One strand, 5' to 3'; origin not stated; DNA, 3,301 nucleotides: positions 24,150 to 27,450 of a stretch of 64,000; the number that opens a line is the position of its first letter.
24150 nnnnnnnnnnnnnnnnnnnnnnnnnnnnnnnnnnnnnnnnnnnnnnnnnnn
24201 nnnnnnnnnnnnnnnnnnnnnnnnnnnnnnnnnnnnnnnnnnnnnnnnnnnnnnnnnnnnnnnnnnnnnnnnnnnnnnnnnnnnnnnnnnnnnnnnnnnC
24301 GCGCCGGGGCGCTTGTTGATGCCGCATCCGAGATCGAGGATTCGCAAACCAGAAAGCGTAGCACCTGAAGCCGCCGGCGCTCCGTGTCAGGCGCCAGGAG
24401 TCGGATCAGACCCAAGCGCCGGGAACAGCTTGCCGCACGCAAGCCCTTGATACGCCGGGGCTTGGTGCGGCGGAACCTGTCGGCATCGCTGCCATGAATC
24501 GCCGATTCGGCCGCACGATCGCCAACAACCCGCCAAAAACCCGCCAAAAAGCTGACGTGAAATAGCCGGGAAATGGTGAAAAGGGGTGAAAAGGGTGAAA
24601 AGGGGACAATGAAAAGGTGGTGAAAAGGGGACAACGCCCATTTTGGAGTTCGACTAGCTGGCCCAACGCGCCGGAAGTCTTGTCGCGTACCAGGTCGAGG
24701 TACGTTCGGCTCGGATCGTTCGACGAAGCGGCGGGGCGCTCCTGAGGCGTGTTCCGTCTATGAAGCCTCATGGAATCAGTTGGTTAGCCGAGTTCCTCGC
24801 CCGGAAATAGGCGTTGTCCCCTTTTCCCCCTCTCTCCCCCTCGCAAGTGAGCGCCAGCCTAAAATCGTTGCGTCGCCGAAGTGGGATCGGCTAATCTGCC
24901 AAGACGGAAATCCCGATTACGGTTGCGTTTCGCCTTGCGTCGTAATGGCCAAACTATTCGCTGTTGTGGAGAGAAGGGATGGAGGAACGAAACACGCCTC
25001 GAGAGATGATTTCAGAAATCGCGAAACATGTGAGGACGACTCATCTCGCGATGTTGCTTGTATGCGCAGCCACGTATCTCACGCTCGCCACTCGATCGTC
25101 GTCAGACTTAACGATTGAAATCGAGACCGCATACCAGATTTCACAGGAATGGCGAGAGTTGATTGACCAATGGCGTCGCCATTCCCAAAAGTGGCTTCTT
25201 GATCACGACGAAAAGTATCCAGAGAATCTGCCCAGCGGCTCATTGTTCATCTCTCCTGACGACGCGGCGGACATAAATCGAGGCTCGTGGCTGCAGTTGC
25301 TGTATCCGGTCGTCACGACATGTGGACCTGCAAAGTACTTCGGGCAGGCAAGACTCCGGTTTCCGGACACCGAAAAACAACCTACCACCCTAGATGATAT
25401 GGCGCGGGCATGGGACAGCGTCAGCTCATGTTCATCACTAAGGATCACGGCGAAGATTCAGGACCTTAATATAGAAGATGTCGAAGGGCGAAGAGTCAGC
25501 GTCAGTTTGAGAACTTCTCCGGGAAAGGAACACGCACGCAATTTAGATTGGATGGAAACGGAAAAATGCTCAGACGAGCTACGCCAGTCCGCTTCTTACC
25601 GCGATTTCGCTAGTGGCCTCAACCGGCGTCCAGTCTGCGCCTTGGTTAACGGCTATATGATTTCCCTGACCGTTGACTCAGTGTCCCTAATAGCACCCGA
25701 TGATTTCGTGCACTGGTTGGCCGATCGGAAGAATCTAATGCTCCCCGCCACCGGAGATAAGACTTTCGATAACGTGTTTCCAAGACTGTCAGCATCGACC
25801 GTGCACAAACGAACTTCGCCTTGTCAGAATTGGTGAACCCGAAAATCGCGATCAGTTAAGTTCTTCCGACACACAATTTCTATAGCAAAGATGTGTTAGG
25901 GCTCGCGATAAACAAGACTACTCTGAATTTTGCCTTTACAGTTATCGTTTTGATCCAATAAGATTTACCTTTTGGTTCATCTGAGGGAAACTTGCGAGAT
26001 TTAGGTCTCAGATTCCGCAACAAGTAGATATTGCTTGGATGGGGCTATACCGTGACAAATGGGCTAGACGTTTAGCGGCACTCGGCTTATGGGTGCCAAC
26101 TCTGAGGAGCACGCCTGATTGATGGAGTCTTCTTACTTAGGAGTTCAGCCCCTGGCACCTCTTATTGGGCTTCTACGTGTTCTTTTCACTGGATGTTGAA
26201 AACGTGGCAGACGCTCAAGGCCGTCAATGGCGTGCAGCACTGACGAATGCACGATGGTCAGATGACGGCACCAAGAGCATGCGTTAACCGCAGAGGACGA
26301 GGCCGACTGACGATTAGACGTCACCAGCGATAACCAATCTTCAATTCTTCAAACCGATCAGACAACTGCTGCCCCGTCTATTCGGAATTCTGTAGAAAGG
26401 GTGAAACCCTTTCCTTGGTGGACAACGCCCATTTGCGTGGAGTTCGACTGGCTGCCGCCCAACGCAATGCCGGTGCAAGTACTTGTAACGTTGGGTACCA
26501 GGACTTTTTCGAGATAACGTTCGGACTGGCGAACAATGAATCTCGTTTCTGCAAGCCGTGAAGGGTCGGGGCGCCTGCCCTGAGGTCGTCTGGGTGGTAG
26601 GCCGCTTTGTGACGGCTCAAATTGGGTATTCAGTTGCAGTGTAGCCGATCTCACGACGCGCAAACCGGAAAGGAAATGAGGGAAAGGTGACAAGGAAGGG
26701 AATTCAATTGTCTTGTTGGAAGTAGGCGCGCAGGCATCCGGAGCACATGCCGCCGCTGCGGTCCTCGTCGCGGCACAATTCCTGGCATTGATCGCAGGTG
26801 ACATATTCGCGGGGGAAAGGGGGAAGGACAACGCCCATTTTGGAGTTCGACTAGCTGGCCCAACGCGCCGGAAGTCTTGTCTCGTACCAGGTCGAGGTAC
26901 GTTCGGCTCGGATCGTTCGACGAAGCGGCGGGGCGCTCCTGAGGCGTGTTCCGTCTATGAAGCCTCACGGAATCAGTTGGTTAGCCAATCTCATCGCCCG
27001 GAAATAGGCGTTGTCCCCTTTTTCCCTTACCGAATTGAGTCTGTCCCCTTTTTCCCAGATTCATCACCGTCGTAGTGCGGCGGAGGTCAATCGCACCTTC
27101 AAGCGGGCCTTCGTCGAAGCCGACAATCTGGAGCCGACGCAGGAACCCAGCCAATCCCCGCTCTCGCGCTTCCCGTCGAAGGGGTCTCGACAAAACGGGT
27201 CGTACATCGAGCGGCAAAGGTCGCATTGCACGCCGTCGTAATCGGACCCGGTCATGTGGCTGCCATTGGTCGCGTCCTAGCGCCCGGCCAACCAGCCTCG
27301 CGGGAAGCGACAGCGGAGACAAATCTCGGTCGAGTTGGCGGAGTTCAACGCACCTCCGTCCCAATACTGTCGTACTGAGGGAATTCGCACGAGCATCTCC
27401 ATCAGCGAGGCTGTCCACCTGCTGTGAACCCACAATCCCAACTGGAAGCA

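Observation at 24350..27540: Degraded low-GC islet bracketed by near-identical direct copies of a ~195-bp element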

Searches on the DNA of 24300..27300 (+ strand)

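Call 7: search_rna_families(source=window, start=24300, end=27300, threshold=evalue, max_evalue=10, show_alignments=3)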
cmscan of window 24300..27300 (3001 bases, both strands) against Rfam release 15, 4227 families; matches with E-value up to 10: 2.
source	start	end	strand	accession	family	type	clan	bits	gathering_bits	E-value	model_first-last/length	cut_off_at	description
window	26216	26311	+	RF01225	ACA64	Gene; snRNA; snoRNA; HACA-box;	-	16.8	35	2.2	1-128/128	no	Small nucleolar RNA ACA64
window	26300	26374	+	RF02202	UCA1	Gene; lncRNA;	-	13.5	80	5.6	1-75/75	no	Urothelial cancer associated 1 conserved region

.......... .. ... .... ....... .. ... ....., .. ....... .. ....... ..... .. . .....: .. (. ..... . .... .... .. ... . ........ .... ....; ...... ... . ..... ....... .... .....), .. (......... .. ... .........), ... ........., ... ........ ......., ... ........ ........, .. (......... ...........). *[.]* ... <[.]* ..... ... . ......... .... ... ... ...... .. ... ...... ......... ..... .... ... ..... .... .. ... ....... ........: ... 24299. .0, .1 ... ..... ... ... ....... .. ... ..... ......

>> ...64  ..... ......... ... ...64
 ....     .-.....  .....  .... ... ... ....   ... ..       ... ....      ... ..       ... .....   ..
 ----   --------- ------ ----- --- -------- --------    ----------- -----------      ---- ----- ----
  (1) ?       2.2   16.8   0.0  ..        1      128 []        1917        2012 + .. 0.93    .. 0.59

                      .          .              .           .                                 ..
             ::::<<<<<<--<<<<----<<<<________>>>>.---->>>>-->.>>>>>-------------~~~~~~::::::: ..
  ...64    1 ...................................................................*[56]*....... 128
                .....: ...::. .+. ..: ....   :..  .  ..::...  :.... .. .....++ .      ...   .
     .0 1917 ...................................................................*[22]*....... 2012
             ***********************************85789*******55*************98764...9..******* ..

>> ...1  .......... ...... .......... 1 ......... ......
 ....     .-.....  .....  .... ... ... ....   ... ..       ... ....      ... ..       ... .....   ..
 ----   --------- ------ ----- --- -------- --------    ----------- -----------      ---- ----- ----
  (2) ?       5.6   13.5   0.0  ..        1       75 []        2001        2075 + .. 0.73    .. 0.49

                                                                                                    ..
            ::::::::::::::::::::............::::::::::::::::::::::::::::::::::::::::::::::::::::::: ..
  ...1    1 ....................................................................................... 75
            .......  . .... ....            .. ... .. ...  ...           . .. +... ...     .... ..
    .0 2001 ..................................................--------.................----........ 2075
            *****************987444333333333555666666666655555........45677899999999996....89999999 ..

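Call 44: search_dna_similar(query=window:24560-24860:+, collection=plasmids, mode=distant, max_evalue=0.01)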
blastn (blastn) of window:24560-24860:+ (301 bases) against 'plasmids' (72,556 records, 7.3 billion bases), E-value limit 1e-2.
No match.

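Call 96: search_dna_similar(query=window:24830-26420:+, collection=plasmids, mode=distant, max_evalue=0.001)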
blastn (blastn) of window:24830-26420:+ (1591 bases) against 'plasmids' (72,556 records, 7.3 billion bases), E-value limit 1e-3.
No match.

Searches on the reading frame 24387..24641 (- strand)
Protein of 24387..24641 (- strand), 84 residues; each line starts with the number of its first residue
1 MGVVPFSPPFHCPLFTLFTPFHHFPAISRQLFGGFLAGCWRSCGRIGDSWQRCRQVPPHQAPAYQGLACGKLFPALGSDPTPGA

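Call 90: search_protein_families(library=pfam, proteins=[window:24387-24641:-], max_evalue=10)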
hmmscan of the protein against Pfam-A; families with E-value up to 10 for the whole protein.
window:24387-24641:- (84 aa): 0 families

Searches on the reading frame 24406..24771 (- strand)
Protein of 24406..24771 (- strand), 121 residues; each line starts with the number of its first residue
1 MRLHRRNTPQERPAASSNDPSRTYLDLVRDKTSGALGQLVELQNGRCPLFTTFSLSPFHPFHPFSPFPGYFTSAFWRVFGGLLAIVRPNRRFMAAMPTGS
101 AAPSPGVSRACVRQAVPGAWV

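Call 78: list_cluster_members(proteins=[window:24406-24771:-, window:24387-24641:-, window:24780-25118:+, window:26651-26968:-, window:26713-27075:+, window:26358-26831:-, window:26981-27433:-, window:27075-27488:+, window:27011-27241:+, window:24197-24634:-])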
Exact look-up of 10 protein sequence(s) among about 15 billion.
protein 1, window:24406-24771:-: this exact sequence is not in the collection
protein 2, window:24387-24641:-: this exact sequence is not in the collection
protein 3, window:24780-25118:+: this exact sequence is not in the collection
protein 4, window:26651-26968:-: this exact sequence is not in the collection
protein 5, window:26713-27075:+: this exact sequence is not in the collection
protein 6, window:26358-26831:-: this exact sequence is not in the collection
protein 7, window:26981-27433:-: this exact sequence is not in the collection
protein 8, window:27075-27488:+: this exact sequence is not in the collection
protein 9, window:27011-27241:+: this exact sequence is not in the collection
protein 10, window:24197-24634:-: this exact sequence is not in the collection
